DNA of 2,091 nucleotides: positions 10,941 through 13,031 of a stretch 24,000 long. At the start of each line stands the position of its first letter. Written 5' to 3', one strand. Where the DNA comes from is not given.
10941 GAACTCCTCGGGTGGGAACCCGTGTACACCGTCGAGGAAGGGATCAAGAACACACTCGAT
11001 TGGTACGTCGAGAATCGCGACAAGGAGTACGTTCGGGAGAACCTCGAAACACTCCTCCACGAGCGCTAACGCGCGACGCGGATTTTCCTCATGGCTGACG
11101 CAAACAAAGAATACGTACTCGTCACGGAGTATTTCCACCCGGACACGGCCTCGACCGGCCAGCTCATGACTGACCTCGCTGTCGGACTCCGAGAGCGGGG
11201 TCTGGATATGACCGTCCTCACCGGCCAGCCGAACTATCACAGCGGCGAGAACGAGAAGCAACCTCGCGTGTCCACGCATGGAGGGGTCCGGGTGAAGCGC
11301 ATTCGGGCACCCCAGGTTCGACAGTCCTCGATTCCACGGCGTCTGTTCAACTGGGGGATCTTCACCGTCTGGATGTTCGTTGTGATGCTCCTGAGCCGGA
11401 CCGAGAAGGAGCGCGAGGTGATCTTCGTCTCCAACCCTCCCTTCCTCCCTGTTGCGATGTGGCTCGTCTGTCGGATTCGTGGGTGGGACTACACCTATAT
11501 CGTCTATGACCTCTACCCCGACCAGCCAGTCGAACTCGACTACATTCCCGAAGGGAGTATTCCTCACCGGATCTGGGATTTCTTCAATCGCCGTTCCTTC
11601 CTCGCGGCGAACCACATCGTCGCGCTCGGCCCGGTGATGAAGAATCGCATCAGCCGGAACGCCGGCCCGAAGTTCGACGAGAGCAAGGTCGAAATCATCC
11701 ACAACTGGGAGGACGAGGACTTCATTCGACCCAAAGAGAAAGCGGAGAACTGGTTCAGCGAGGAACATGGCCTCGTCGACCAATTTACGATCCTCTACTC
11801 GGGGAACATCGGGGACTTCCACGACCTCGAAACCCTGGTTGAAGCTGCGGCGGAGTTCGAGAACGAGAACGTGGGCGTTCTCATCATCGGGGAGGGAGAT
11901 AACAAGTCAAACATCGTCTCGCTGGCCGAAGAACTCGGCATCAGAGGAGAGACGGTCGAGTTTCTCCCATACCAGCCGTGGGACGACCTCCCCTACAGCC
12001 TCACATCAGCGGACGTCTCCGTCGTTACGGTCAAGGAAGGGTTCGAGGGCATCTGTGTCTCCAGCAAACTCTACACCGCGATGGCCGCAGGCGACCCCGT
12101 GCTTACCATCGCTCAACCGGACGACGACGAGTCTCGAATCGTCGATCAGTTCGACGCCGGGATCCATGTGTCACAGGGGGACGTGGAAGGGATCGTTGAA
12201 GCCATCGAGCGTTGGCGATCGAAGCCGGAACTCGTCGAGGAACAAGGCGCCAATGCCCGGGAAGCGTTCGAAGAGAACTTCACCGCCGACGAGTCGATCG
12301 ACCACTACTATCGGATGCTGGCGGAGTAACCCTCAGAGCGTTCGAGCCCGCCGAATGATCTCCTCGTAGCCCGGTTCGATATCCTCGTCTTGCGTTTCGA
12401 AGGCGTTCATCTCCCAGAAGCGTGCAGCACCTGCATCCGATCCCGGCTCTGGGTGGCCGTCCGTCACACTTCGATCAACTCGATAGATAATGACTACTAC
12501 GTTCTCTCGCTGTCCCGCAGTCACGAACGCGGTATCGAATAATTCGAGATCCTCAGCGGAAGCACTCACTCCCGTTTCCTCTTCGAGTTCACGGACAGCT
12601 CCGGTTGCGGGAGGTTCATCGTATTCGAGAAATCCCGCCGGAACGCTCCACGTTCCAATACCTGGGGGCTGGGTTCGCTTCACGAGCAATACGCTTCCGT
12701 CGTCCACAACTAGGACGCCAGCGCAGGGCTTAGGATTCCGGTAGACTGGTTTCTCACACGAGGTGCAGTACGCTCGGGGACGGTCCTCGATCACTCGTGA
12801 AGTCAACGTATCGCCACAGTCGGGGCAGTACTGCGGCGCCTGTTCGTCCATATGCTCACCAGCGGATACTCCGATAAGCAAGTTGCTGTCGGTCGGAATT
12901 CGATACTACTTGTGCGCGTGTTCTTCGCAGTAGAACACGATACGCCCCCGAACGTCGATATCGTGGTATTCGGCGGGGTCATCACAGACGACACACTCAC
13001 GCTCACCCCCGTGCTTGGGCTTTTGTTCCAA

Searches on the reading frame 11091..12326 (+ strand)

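Call 5: search_protein_families(library=pfam, proteins=[window:11091-12326:+], max_evalue=0.001)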
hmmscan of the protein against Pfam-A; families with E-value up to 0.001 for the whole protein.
window:11091-12326:+ (412 aa): 5 families
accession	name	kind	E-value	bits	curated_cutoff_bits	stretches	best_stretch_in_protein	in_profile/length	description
PF00534.26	Glycos_transf_1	-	1e-19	71.1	26.4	1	227-391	10-171/172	Glycosyl transferases group 1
PF13692.12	Glyco_trans_1_4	-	6.6e-14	52.8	27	1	232-374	2-138/142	Glycosyl transferases group 1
PF13579.12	Glyco_trans_4_4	-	1.2e-10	42.4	29.7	1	26-206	7-158/158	Glycosyl transferase 4-like domain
PF13439.12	Glyco_transf_4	-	2.5e-07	31.3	28.5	1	25-206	7-165/170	Glycosyltransferase Family 4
PF13524.12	Glyco_trans_1_2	-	0.00018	21.9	25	1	289-403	29-139/144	Glycosyl transferase-like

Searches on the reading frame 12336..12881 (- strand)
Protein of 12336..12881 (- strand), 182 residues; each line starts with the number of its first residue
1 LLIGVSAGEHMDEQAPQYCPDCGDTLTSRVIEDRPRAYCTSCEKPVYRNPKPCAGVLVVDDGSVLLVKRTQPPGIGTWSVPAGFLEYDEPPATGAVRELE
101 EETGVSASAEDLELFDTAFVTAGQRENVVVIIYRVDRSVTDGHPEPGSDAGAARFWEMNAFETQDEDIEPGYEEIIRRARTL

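Call 5: search_protein_families(library=pfam, proteins=[window:12336-12881:-], max_evalue=0.001)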
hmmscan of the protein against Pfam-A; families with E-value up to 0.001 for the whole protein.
window:12336-12881:- (182 aa): 3 families
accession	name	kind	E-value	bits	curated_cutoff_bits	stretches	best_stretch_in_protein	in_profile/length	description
PF00293.34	NUDIX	-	4.8e-19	69.1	21.1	1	51-178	3-133/134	NUDIX domain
PF14803.11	Zn_ribbon_Nudix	-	2.6e-05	24.5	25.6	1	18-44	2-30/34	Nudix N-terminal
PF24042.1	DUF7351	-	0.0008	19.7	31.2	0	17-56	2-41/177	Domain of unknown function (DUF7351)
